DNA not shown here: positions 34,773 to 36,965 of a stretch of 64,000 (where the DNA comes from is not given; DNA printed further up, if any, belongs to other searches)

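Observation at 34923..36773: PHP phosphoesterase fused to only the N-terminal Rossmann half of a GT4 glycosyltransferase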

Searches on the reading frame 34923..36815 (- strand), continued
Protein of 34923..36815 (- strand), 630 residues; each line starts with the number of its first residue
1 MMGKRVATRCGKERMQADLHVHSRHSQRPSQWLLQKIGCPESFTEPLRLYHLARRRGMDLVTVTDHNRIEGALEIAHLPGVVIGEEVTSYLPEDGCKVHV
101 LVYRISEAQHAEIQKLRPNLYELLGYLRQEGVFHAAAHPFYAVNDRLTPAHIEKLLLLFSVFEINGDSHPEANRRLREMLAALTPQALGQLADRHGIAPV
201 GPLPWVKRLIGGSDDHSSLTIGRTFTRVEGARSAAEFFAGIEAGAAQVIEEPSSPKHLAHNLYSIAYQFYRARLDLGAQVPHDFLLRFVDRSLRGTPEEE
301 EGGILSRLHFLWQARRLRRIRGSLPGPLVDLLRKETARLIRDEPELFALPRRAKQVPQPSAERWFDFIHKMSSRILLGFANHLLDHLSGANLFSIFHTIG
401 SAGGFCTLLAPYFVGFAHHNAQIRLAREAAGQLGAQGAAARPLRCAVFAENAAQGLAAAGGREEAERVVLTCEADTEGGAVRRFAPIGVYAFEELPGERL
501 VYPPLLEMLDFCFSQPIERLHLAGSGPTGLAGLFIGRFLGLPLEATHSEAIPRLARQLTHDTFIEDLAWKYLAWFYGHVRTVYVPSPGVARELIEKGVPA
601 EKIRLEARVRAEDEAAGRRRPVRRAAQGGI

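Call 45: list_cluster_members(proteins=[P0184])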
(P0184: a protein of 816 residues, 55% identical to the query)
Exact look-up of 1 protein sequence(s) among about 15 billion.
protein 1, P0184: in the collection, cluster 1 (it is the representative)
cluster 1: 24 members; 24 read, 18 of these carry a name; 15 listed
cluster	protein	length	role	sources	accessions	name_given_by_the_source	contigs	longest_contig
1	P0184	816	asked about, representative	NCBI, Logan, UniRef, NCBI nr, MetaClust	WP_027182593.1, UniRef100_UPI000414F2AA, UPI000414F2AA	glycosyltransferase [Oleidesulfovibrio alaskensis] | glycosyltransferase n=1 Tax=Oleidesulfovibrio alaskensis TaxID=58180 RepID=UPI000414F2AA | status=active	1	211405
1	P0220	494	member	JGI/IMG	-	glycosyltransferase involved in cell wall biosynthesis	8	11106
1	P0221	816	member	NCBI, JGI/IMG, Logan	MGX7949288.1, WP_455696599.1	glycosyltransferase [Oleidesulfovibrio alaskensis] | glycosyltransferase involved in cell wall biosynthesis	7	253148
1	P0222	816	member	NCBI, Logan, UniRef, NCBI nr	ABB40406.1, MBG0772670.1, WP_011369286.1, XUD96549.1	glycosyl transferase group 1 [Oleidesulfovibrio alaskensis G20] | Glycosyl transferase group 1 n=1 Tax=Oleidesulfovibrio alaskensis (strain ATCC BAA-1058 / ... | glycosyltransferase [Oleidesulfovibrio alaskensis]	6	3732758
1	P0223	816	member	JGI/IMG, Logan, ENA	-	glycosyltransferase involved in cell wall biosynthesis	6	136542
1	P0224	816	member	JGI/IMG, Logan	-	glycosyltransferase involved in cell wall biosynthesis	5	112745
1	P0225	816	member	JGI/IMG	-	glycosyltransferase involved in cell wall biosynthesis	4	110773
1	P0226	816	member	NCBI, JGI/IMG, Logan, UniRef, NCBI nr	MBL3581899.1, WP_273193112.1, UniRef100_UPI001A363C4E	glycosyltransferase [Oleidesulfovibrio alaskensis] | glycosyltransferase involved in cell wall biosynthesis | glycosyltransferase n=1 Tax=Oleidesulfovibrio alaskensis TaxID=58180 RepID=UPI001A363C4E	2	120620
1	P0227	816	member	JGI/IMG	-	glycosyltransferase involved in cell wall biosynthesis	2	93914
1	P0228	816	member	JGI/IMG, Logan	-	glycosyltransferase involved in cell wall biosynthesis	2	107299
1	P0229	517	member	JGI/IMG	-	glycosyltransferase involved in cell wall biosynthesis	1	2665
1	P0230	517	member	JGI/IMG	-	glycosyltransferase involved in cell wall biosynthesis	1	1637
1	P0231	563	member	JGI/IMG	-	glycosyltransferase involved in cell wall biosynthesis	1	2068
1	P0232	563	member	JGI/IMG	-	glycosyltransferase involved in cell wall biosynthesis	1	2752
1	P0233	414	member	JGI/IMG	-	glycosyltransferase involved in cell wall biosynthesis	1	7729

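Call 57: search_protein_families(library=pfam, proteins=[P0222], max_evalue=10)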
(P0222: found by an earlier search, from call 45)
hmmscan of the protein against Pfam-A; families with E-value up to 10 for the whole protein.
P0222 (816 aa): 8 families
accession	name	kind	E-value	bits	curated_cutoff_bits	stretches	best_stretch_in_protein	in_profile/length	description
PF13692.12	Glyco_trans_1_4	-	8.6e-36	123.8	27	1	642-779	2-142/142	Glycosyl transferases group 1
PF00534.26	Glycos_transf_1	-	8.9e-35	120.2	26.4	1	639-791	13-170/172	Glycosyl transferases group 1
PF13439.12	Glyco_transf_4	-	5e-22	79.1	28.5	1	470-622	21-170/170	Glycosyltransferase Family 4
PF20706.3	GT4-conflict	-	2.2e-11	43.8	26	1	638-777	194-340/385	Family 4 Glycosyltransferase in conflict systems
PF13579.12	Glyco_trans_4_4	-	5.4e-10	40.3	29.7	1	472-617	22-158/158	Glycosyl transferase 4-like domain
PF04232.17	SpoVS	-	0.009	16.2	24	1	649-689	4-44/83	Stage V sporulation protein S (SpoVS)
PF14710.11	Nitr_red_alph_N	-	0.077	13.7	24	1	180-198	14-32/38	Respiratory nitrate reductase alpha N-terminal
PF02811.25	PHP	-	0.14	12.9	26.4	1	31-65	11-45/164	PHP domain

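Call 62: find_encoding_contigs(protein=P0056, flank=6000, max_places=1)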
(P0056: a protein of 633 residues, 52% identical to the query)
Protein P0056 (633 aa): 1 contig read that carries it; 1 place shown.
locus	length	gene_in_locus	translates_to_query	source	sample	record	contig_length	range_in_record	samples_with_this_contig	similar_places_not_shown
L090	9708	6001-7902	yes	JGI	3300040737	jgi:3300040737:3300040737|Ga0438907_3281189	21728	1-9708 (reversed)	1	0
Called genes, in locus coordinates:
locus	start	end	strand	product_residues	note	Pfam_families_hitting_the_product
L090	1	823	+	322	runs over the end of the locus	PF01797:Y1_Tnp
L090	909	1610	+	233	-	PF00392:GntR, PF08279:HTH_11 (faint), PF07729:FCD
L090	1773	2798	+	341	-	PF03480:DctP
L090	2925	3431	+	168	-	PF04290:DctQ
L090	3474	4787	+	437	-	PF06808:DctM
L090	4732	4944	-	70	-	-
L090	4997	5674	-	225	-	PF01895:PhoU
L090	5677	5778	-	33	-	-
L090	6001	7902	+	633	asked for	PF13439:Glyco_transf_4, PF13579:Glyco_trans_4_4 (weak)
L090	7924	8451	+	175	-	PF14378:PAP2_3 (weak), PF01569:PAP2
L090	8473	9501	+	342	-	PF13528:Glyco_trans_1_3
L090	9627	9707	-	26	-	?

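Call 63: find_encoding_contigs(protein=P0101, flank=6000, max_places=1)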
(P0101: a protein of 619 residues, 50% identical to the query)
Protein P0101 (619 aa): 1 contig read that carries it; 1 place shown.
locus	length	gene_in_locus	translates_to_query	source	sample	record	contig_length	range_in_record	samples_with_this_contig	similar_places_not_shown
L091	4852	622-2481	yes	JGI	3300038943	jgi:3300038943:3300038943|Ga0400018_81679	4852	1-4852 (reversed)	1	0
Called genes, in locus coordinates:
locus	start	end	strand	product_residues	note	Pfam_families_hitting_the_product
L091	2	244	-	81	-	?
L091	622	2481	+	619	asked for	PF13439:Glyco_transf_4, PF13579:Glyco_trans_4_4 (weak)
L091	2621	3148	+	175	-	PF14378:PAP2_3 (weak), PF01569:PAP2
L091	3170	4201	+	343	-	PF13528:Glyco_trans_1_3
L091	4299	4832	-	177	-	PF00391:PEP-utilizers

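Call 71: search_protein_families(library=padloc, proteins=[window:34923-36773:-], max_evalue=0.001)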
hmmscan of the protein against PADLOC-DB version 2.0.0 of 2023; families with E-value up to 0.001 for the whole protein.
window:34923-36773:- (616 aa): 0 families
